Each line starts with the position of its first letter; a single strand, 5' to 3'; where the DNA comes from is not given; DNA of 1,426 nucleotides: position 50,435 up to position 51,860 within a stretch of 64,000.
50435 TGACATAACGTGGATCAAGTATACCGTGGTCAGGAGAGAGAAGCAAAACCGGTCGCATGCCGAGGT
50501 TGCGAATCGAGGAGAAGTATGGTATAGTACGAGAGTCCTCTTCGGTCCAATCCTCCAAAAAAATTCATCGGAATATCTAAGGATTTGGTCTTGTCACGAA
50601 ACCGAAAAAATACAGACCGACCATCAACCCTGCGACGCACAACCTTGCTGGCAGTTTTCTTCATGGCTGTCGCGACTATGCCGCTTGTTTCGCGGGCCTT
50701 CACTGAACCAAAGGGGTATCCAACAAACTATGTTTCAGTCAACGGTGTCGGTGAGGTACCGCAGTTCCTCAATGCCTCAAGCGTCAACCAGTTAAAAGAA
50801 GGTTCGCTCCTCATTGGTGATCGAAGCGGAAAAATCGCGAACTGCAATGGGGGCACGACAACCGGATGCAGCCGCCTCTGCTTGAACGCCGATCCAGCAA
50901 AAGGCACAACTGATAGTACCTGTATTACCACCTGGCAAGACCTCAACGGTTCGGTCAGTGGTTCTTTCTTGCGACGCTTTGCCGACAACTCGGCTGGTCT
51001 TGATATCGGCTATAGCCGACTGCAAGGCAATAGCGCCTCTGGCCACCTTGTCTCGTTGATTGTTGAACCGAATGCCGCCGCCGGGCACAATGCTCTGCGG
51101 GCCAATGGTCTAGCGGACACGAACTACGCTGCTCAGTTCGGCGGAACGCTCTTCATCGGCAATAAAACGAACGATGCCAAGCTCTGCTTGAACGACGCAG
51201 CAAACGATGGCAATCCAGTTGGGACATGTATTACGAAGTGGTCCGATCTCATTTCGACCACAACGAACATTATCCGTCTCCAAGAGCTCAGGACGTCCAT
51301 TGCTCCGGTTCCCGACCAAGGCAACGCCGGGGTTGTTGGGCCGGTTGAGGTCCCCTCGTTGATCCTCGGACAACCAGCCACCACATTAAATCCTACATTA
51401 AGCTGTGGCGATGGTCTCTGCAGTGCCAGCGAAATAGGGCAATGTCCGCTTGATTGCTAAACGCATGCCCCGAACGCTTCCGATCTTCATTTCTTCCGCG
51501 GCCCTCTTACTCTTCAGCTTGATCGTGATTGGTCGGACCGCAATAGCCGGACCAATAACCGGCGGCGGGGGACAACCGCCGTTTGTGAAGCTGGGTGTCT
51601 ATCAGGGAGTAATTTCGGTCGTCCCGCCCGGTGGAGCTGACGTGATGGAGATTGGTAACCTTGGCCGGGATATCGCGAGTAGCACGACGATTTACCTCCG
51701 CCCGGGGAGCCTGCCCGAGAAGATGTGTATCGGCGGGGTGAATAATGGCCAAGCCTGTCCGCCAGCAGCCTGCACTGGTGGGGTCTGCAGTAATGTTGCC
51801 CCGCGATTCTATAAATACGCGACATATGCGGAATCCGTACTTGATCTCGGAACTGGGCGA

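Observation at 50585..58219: Tandem array of six paralogous secreted proteins sharing a new (R/K)(L/I)CLN...C(I/V)(T/S)SW(S/A)(D/E)L motif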

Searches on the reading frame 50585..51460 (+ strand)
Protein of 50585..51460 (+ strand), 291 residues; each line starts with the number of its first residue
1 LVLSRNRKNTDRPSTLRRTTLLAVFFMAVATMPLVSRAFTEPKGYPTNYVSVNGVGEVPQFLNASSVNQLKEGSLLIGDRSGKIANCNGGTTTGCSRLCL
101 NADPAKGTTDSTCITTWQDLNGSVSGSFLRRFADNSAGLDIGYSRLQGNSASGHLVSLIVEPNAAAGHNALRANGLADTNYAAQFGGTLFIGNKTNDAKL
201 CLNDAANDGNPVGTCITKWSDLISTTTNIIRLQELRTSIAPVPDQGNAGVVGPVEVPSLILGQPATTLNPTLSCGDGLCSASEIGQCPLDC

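Call 3: search_protein_families(library=pfam, proteins=[window:50585-51460:+], max_evalue=1)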
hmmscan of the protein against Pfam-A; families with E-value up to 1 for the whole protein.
window:50585-51460:+ (291 aa): 2 families
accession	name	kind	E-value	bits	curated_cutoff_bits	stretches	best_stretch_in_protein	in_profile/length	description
PF13268.11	DUF4059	-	0.091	13.7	25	1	2-39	28-65/72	Protein of unknown function (DUF4059)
PF15024.11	Glyco_transf_18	-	0.21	10.6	28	1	189-227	101-138/557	Glycosyltransferase family 18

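Call 4: search_protein_families(library=ncbifam, proteins=[window:50585-51460:+], max_evalue=1)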
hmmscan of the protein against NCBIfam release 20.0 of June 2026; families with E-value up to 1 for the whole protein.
window:50585-51460:+ (291 aa): 0 families

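Call 57: search_protein_families(library=phrogs, proteins=[window:50585-51460:+], max_evalue=1)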
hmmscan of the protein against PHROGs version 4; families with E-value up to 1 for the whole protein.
window:50585-51460:+ (291 aa): 0 families

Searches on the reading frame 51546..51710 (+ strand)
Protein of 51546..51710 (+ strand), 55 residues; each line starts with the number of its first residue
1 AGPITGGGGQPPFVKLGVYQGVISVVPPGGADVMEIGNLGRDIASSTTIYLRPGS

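Call 34: find_related_loci(query=A4, collection=genome_contigs, flank=10000)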
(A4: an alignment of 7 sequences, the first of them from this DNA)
Query A4 (55 aa) in genome_contigs; peptide patterns used: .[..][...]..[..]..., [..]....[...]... (x = any residue, [..] = any of these).
38 stretches matched a pattern; 6 encode a relative of the query (tblastn E <= 1e-3); 6 distinct loci.
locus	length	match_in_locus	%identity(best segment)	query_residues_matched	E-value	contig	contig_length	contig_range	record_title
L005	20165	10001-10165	75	1-55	5e-23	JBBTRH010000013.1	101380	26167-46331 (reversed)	MAG: Patescibacteria group bacterium isolate H32-bin145_1 H32_bin145_1_000000000013, whole genome shotgun sequence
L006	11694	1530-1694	69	1-54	1e-20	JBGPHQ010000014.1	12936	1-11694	MAG: Patescibacteria group bacterium isolate OBJ_0618_7090110_354 k141_10028693_length_12936_cov_11.0050, whole genome s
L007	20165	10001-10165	67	1-54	5e-19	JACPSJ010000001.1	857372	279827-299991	MAG: Candidatus Kerfeldbacteria bacterium isolate NC_groundwater_702_Ag_S-0.2um_58_11 S36_SO-2_scaffold_22101, whole gen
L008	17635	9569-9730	57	1-53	5e-17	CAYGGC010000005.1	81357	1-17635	MAG TPA_asm: uncultured Gammaproteobacteria bacterium isolate ERP113451_co1_188 genome assembly, contig: NODE_178_length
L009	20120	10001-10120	61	15-55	4e-12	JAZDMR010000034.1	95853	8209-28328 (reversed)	MAG: bacterium isolate MEGAHIT-group-0.67 k141_18928260, whole genome shotgun sequence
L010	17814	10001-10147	47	3-55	5e-12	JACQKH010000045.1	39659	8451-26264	MAG: Candidatus Kerfeldbacteria bacterium isolate NC_groundwater_1172_Ag_S-0.1um_55_34 S_p1_S3_coassembly_k141_1449539,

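Call 53: find_related_loci(query=A4, collection=metagenome_contigs, flank=10000)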
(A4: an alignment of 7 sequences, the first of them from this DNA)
Query A4 (55 aa) in metagenome_contigs; peptide patterns used: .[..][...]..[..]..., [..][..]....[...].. (x = any residue, [..] = any of these).
96 stretches matched a pattern; 6 encode a relative of the query (tblastn E <= 1e-3); 6 distinct loci.
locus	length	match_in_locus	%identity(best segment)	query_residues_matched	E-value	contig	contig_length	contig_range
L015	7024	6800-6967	68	1-55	1e-19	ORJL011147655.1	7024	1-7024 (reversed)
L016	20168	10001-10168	59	1-55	1e-18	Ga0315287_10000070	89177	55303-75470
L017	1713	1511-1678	59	1-55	2e-18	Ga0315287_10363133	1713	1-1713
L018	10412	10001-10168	63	1-55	1e-17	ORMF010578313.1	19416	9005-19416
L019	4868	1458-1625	63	1-55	1e-17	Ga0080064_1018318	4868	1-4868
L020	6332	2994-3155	64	1-55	5e-17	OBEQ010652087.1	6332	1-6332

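Call 89: search_protein_families(library=pfam, proteins=[L007:11411-15772:+, L010:10711-16662:+], max_evalue=0.05)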
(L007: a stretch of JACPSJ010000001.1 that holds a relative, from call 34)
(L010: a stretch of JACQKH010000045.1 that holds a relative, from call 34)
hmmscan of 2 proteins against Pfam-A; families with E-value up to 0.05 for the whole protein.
L007:11411-15772:+ (1453 aa): 0 families

L010:10711-16662:+ (1983 aa): 0 families

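Call 93: search_protein_families(library=pfam, proteins=[L005:5338-6747:+, L005:6744-7427:+, L005:7424-7816:+, L005:7771-9144:+, L005:9141-9512:+, L005:12951-13535:-, L005:13590-14210:+, L005:14407-15864:+, L005:16458-17456:+, L005:4297-5028:+], max_evalue=0.001)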
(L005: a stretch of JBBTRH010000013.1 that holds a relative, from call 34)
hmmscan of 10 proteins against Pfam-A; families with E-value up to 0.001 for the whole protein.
L005:5338-6747:+ (469 aa): 2 families
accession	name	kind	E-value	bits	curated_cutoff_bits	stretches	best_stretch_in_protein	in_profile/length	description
PF01458.23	SUFBD_core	-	1e-88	297.2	27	1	206-440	1-232/232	SUF system FeS cluster assembly, SufBD core domain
PF19295.5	SufBD_N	-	5e-11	43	23.5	1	142-203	110-171/172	SufBD protein N-terminal region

L005:6744-7427:+ (227 aa): 1 family
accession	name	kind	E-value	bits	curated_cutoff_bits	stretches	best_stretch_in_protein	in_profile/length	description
PF01458.23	SUFBD_core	-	1.1e-44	153.1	27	1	61-200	93-232/232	SUF system FeS cluster assembly, SufBD core domain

L005:7424-7816:+ (130 aa): 1 family
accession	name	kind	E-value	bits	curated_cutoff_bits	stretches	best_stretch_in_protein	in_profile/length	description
PF00856.33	SET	-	2.3e-15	57.3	22.4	1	14-106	1-105/105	SET domain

L005:7771-9144:+ (457 aa): 1 family
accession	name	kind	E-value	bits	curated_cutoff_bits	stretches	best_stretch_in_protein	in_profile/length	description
PF00266.25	Aminotran_5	-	1.3e-141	472.3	21.5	2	37-349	1-301/371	Aminotransferase class-V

L005:9141-9512:+ (123 aa): 1 family
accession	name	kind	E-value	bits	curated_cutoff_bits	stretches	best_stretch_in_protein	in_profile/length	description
PF01592.21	NifU_N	-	4.9e-28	98.2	22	1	5-121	1-118/127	NifU-like N terminal domain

L005:12951-13535:- (194 aa): 2 families
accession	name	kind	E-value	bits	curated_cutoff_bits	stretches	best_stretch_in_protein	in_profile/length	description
PF02777.23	Sod_Fe_C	-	1.2e-38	131.7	20.9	1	100-190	4-94/102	Iron/manganese superoxide dismutases, C-terminal domain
PF00081.27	Sod_Fe_N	-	4.5e-30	104.4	27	1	2-91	1-81/82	Iron/manganese superoxide dismutases, alpha-hairpin domain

L005:13590-14210:+ (206 aa): 0 families

L005:14407-15864:+ (485 aa): 3 families
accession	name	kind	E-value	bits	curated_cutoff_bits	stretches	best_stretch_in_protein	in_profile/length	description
PF00188.32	CAP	-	6.5e-16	59.7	21.1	1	68-184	3-116/117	Cysteine-rich secretory protein family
PF19077.6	Big_13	-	1.3e-05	26.1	27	1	245-325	19-102/102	Bacterial Ig-like domain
PF17936.7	Big_6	-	2.7e-05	24.7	27.6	0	256-310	16-71/83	Bacterial Ig domain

L005:16458-17456:+ (332 aa): 2 families
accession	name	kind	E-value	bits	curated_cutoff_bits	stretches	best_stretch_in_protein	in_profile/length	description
PF05569.17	Peptidase_M56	-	1.5e-09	37.9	31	1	60-203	98-247/296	BlaR1 peptidase M56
PF01435.24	Peptidase_M48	-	3e-08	34.1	20.3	1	115-175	28-91/186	Peptidase family M48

L005:4297-5028:+ (243 aa): 3 families
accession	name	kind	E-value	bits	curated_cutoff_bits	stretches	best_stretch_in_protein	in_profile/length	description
PF00005.33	ABC_tran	-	1.2e-21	78.2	25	1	19-170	1-135/137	ABC transporter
PF02463.25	SMC_N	-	1.7e-08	34.6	40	0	143-208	136-204/220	RecF/RecN/SMC N terminal domain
PF13555.12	AAA_29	-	0.00062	19.9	27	0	23-46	16-39/61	P-loop containing region of AAA domain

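Call 95: find_related_loci(query=A4, collection=viral_contigs, flank=5000)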
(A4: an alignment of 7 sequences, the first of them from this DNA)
Query A4 (55 aa) in viral_contigs; peptide patterns used: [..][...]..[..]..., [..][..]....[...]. (x = any residue, [..] = any of these).
74 stretches matched a pattern, but none encodes a relative of the query by tblastn (E <= 1e-3).
